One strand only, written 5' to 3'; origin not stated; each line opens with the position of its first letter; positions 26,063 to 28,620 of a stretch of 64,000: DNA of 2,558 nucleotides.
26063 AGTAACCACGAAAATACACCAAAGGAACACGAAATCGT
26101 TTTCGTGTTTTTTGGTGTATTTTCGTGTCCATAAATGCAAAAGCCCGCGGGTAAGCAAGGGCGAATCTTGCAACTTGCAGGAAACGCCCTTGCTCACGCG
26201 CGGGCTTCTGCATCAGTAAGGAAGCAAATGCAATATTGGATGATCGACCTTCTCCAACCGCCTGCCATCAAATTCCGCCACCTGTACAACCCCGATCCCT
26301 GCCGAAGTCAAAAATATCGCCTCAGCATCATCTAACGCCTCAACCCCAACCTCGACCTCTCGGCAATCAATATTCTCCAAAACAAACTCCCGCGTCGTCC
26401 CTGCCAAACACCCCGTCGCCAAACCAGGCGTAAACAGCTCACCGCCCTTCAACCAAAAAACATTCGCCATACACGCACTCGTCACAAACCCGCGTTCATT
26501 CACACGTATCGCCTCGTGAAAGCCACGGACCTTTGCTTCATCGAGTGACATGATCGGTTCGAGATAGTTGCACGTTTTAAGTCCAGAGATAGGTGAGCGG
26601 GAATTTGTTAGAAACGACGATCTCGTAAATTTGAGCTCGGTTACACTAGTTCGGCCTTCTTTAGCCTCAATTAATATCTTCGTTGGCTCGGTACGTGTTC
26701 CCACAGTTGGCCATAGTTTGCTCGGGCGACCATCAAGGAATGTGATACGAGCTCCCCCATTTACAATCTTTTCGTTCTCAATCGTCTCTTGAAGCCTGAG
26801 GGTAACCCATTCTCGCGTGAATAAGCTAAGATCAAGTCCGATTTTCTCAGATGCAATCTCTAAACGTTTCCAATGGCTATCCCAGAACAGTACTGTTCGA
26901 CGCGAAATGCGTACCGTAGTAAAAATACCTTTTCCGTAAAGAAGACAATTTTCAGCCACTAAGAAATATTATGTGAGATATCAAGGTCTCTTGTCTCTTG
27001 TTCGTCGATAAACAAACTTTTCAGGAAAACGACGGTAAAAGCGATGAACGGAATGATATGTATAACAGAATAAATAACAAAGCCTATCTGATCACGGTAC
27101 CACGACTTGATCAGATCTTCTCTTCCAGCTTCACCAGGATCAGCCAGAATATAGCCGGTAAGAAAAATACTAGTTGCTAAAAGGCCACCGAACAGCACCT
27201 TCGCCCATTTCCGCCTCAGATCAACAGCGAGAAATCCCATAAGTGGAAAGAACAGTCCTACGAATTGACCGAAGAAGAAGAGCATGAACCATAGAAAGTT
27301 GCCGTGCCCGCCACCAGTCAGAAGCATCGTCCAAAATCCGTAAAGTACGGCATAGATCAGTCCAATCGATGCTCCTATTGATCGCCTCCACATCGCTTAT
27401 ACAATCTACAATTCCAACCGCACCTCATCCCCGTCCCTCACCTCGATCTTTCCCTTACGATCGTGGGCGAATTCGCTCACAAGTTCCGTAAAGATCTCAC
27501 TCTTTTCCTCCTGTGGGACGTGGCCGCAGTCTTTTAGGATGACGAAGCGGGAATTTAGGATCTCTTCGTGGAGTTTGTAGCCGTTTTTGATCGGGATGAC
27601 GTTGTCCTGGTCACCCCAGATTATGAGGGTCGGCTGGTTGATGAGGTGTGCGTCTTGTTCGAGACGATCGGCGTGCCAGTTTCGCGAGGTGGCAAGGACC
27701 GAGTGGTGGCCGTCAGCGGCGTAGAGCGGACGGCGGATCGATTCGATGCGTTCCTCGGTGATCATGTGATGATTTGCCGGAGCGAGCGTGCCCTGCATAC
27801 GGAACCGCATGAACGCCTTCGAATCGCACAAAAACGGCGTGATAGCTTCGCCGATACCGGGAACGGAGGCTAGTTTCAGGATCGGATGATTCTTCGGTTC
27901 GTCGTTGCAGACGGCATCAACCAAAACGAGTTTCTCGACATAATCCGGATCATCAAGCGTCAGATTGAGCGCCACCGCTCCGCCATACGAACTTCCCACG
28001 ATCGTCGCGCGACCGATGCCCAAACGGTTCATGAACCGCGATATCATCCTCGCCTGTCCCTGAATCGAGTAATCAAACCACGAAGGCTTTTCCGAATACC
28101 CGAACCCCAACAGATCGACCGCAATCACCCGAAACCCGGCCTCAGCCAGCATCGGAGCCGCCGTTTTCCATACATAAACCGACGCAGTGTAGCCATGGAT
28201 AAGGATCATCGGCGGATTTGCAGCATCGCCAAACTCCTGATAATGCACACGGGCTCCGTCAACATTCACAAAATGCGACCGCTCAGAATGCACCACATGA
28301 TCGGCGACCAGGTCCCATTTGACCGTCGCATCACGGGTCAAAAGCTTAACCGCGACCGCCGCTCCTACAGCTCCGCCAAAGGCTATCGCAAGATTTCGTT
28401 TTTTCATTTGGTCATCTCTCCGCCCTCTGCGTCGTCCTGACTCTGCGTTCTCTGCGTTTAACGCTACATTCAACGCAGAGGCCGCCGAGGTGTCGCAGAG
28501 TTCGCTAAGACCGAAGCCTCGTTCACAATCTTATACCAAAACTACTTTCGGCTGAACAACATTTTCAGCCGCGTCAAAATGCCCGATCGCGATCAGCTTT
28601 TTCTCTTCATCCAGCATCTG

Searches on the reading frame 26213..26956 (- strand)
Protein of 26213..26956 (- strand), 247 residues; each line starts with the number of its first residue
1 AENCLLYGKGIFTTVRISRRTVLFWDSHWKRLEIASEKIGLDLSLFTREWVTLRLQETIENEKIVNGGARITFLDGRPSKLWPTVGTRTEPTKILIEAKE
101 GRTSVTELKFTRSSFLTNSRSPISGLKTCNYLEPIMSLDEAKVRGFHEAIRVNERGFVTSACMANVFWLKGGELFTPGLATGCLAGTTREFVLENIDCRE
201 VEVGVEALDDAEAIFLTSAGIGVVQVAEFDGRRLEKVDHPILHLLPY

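Call 16: search_protein_families(library=pfam, proteins=[window:26213-26956:-], max_evalue=0.001)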
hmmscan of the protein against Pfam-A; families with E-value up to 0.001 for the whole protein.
window:26213-26956:- (247 aa): 1 family
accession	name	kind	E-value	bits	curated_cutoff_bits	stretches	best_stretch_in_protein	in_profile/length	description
PF01063.24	Aminotran_4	-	4.6e-41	141.6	28.5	1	10-228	1-222/223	Amino-transferase class IV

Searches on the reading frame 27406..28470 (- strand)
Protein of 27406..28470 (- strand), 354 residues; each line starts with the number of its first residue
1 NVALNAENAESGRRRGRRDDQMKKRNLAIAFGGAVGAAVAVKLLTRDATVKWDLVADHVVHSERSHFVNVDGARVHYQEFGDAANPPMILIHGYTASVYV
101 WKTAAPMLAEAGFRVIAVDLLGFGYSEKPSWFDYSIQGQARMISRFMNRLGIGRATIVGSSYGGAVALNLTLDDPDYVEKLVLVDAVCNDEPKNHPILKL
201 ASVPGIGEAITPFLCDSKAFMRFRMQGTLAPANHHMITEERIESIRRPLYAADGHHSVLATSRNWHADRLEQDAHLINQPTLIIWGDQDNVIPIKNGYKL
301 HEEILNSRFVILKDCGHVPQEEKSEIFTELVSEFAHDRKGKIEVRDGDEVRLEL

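Call 42: search_protein_families(library=pfam, proteins=[window:27406-28470:-], max_evalue=0.01)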
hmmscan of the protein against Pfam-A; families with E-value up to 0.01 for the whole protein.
window:27406-28470:- (354 aa): 7 families
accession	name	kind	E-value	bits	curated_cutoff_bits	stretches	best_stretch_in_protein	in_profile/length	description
PF00561.26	Abhydrolase_1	-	1.2e-39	136.9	25.8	2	86-190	1-104/245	alpha/beta hydrolase fold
PF12697.13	Abhydrolase_6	-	3.5e-20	74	26.3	1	89-325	2-212/217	Alpha/beta hydrolase family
PF12146.15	Hydrolase_4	-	5.4e-19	68.9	27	1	88-317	7-232/239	Serine aminopeptidase, S33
PF02129.25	Peptidase_S15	-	0.00023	21.4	23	0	260-318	204-261/262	X-Pro dipeptidyl-peptidase (S15 family)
PF03959.19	FSH1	-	0.0012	19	21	1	273-322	155-205/211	Serine hydrolase (FSH1)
PF00326.27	Peptidase_S9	-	0.0014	18.6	22.6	0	271-318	142-188/213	Prolyl oligopeptidase family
PF08386.16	Abhydrolase_4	-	0.0098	16.4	21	0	274-334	33-90/103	TAP-like protein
